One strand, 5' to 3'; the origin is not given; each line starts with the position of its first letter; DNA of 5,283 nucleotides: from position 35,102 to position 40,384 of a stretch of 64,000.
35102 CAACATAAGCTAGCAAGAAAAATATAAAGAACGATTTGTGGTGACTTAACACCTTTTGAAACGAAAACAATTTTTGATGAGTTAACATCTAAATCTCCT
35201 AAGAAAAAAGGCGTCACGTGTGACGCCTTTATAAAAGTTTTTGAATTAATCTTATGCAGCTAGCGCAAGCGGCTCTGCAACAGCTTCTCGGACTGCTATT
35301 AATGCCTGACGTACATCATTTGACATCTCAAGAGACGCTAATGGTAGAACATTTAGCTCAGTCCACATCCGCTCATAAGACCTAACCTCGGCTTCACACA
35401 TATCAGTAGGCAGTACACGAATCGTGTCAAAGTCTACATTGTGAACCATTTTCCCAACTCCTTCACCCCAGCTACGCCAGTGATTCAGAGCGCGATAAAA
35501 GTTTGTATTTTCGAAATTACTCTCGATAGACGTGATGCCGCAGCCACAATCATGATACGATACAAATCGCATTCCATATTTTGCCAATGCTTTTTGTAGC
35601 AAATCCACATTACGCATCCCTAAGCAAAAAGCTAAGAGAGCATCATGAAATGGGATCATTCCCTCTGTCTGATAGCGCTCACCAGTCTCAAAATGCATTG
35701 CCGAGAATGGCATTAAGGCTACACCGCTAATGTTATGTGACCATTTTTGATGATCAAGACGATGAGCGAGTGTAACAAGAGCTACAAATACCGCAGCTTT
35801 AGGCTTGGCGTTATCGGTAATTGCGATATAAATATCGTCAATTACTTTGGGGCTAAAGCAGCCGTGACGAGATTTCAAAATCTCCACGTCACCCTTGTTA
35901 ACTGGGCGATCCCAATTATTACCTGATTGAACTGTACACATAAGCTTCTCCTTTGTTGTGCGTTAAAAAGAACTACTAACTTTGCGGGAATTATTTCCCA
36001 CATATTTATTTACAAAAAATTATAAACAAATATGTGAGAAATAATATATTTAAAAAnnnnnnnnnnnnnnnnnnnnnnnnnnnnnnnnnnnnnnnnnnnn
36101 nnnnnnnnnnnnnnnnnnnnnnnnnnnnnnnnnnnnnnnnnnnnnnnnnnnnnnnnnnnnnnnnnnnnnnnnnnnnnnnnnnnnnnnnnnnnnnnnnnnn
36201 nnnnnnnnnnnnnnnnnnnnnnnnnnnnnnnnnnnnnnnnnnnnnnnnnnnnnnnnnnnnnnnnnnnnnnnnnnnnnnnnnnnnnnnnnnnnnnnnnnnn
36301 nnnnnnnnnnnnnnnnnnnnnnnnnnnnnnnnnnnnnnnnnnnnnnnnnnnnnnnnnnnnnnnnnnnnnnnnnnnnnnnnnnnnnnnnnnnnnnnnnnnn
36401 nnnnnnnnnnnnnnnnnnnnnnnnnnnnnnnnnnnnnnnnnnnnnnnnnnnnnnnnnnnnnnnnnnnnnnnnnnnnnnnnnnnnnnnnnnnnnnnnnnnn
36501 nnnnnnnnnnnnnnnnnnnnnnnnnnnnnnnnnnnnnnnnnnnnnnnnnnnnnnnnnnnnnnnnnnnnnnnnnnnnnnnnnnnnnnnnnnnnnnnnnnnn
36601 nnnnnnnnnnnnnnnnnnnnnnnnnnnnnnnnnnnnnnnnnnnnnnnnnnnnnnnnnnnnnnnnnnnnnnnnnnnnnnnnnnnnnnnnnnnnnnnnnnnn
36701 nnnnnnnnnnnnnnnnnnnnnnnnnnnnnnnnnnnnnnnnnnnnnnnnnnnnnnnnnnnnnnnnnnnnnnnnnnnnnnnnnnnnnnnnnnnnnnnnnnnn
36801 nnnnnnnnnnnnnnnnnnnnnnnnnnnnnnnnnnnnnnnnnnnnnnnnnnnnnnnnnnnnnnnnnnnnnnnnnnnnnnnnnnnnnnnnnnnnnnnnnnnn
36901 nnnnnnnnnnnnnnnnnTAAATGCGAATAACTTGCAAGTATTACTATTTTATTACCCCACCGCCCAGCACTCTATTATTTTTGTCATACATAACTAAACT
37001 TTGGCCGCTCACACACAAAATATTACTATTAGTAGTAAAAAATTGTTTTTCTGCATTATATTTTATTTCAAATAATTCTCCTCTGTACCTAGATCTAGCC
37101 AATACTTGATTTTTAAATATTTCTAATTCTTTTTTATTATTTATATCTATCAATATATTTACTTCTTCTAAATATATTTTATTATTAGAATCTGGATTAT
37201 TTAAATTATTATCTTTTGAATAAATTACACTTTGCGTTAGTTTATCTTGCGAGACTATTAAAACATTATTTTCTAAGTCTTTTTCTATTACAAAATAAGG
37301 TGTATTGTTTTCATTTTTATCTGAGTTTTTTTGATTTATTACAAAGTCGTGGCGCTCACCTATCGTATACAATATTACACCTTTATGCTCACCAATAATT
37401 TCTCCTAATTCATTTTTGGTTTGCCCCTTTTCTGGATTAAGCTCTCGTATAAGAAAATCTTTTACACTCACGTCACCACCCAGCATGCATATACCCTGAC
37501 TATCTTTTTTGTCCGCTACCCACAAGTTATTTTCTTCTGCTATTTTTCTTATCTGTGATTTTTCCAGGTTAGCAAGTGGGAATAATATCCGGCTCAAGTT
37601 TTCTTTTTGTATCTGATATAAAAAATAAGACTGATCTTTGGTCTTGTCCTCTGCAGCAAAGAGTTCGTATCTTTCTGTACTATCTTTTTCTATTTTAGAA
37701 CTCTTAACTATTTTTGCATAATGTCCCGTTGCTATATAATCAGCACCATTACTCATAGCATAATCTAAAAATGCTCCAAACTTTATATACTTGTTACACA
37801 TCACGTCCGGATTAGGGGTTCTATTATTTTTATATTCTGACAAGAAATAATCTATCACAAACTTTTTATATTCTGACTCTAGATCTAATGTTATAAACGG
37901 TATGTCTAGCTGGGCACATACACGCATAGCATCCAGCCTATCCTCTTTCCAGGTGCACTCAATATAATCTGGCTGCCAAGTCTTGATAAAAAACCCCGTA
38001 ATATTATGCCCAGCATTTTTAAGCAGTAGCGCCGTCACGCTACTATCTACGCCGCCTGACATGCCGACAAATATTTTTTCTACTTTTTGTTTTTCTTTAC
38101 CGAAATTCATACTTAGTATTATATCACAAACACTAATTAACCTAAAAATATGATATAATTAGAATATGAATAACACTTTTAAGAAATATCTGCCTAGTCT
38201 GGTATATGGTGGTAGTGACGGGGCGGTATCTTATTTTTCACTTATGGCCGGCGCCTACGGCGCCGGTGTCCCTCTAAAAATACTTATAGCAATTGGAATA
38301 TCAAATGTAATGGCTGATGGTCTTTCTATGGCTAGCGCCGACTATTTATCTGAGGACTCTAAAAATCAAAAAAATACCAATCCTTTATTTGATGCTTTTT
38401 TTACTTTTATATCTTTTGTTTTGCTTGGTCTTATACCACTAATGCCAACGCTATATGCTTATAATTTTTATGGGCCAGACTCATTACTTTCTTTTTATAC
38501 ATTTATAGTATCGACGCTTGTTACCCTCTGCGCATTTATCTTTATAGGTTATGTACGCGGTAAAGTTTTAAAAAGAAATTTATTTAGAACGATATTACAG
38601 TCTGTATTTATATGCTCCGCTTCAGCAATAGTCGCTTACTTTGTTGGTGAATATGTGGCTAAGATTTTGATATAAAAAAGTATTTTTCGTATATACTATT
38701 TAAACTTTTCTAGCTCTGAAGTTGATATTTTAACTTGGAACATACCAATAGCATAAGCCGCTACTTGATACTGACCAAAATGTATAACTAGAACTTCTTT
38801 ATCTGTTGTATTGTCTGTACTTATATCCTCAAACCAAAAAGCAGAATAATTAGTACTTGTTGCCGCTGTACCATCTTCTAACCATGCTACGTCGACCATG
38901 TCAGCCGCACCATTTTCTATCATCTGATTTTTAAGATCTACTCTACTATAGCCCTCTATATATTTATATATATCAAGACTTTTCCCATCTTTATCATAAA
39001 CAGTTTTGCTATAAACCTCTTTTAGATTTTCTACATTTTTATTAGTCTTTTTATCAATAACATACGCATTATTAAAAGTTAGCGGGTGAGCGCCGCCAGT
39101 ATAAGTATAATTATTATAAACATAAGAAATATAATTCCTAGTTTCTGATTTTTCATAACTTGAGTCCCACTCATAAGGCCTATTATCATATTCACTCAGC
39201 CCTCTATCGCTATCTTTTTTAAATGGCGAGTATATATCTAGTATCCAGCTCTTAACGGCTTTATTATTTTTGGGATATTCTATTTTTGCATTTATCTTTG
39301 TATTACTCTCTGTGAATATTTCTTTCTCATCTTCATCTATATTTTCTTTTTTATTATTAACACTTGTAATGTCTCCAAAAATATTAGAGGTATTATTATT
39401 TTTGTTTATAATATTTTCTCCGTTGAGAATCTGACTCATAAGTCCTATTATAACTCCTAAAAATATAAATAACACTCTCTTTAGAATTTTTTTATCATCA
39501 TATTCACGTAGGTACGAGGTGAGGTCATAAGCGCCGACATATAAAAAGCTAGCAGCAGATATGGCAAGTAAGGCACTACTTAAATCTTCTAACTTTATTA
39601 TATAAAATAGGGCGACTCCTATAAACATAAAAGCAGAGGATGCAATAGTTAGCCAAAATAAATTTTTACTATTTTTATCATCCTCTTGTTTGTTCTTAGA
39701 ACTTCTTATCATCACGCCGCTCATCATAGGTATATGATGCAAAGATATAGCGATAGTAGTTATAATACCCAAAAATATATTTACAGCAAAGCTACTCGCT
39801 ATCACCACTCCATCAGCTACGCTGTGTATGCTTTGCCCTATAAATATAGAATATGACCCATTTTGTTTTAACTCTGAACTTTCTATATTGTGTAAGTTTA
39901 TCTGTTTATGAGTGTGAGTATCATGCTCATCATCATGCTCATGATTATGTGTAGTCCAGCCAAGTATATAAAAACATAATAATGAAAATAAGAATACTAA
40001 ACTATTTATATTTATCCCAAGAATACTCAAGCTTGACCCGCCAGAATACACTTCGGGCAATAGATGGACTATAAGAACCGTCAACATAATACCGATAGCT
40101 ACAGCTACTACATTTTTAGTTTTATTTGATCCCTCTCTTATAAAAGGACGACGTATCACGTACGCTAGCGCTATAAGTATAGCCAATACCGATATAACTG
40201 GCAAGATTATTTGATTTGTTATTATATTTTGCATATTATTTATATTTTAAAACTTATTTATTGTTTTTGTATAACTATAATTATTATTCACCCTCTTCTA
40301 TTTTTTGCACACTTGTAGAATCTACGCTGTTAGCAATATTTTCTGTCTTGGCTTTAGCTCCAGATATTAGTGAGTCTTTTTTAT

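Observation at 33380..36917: Candidate metallocentre-handling module: CooC/MinD-type ATPase, GC-rich Cys protein, two His-rich membrane proteins, partly foreign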

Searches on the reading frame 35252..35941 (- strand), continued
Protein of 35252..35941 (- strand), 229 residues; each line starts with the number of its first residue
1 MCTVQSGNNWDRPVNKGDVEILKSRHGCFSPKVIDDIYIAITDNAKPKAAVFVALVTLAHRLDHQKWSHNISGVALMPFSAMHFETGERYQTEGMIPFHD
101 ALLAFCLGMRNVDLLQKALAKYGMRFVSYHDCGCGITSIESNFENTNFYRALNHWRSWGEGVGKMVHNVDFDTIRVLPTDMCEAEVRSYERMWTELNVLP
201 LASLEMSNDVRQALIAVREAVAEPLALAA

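Call 83: find_encoding_contigs(protein=P0150, flank=4000, max_places=2)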
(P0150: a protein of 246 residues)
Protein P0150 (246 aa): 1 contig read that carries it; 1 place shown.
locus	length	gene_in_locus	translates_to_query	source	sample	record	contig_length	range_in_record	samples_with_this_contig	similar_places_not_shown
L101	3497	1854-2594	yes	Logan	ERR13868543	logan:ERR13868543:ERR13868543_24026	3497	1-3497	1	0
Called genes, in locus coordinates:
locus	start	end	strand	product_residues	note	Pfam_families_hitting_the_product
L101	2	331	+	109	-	?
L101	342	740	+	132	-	-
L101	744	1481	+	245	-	PF13353:Fer4_12, PF04055:Radical_SAM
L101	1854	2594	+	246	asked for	-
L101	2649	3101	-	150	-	PF04364:DNA_pol3_chi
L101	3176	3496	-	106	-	?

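Call 92: search_protein_families(library=padloc, proteins=[window:35252-35941:-], max_evalue=0.01)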
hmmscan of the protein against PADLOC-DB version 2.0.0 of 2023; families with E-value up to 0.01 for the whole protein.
window:35252-35941:- (229 aa): 0 families

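Call 101: search_protein_families(library=pfam, alignment_id=A2, max_evalue=0.01)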
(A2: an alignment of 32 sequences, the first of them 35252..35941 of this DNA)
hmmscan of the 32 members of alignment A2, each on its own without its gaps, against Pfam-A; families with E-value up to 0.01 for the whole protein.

A. member 1, window:35252-35941:- (229 aa): 0 families

B. families by the number of members that match (of 32 scanned): 1 family
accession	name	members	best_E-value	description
PF21479.3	DIKK1-2-4_C-subdom2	1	0.0044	Dickkopf-related protein 1/2/4, C-terminal subdomain 2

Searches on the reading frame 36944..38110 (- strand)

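Call 3: search_protein_families(library=pfam, proteins=[window:36944-38110:-], max_evalue=0.01)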
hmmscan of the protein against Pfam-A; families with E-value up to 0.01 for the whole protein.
window:36944-38110:- (388 aa): 6 families
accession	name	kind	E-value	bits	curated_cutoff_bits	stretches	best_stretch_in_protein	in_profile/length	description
PF03054.22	tRNA_Me_trans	-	5.6e-75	251.9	20.6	1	12-211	2-201/202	tRNA methyl transferase HUP domain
PF20259.3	tRNA_Me_trans_M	-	1.3e-15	57.1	27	1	217-288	1-66/66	tRNA methyl transferase PRC-barrel domain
PF02540.23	NAD_synthase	-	2.8e-07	30.4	21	1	7-85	15-89/242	NAD synthase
PF01171.26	ATP_bind_3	-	0.00019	21.7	27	1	12-201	1-167/182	PP-loop family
PF06508.19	QueC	-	0.0015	18.5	22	1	13-196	2-175/210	Queuosine biosynthesis protein QueC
PF20258.4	tRNA_Me_trans_C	-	0.004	17.9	20.6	0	368-387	59-77/77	Aminomethyltransferase beta-barrel domain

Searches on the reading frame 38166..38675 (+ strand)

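Call 3: search_protein_families(library=pfam, proteins=[window:38166-38675:+], max_evalue=0.01)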
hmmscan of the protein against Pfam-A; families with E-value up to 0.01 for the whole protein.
window:38166-38675:+ (169 aa): 1 family
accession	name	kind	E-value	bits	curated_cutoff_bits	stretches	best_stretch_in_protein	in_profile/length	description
PF01988.24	VIT1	-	3e-25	89.7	28.1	2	67-161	127-213/214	VIT family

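Call 4: search_protein_families(library=ncbifam, proteins=[window:38166-38675:+], max_evalue=0.01)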
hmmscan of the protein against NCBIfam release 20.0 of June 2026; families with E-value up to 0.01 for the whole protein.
window:38166-38675:+ (169 aa): 2 families
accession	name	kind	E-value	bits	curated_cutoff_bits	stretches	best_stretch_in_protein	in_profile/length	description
NF045676.1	FeExpMbfA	equivalog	0.0004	19.9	450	1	15-148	179-303/318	iron exporter MbfA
TIGR00267.1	TIGR00267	hypoth_equivalog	0.0056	16.4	156.95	0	112-162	118-168/171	TIGR00267 family protein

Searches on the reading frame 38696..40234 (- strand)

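Call 3: search_protein_families(library=pfam, proteins=[window:38696-40234:-], max_evalue=0.01)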
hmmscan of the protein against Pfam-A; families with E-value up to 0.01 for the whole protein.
window:38696-40234:- (512 aa): 4 families
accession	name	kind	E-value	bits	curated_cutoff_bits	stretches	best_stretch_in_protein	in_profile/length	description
PF02535.28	Zip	-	2.3e-18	66.9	35.1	1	13-263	13-318/323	ZIP Zinc transporter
PF13739.11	PdaC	-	1.6e-09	39.2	29.1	1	311-386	26-95/95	Deacetylase PdaC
PF11738.13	DUF3298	-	1.5e-06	29.4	24.1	1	436-505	20-83/84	Protein of unknown function (DUF3298)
PF01925.25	TauE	-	0.0032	17.6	32.6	1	155-269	31-142/237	Sulfite exporter TauE/SafE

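Call 4: search_protein_families(library=ncbifam, proteins=[window:38696-40234:-], max_evalue=0.01)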
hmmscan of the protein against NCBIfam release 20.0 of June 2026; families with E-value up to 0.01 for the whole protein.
window:38696-40234:- (512 aa): 1 family
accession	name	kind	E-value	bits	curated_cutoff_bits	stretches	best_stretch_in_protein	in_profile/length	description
NF003243.0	PRK04201.1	equivalog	3.1e-07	29.9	252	1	43-233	41-229/266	zinc transporter ZupT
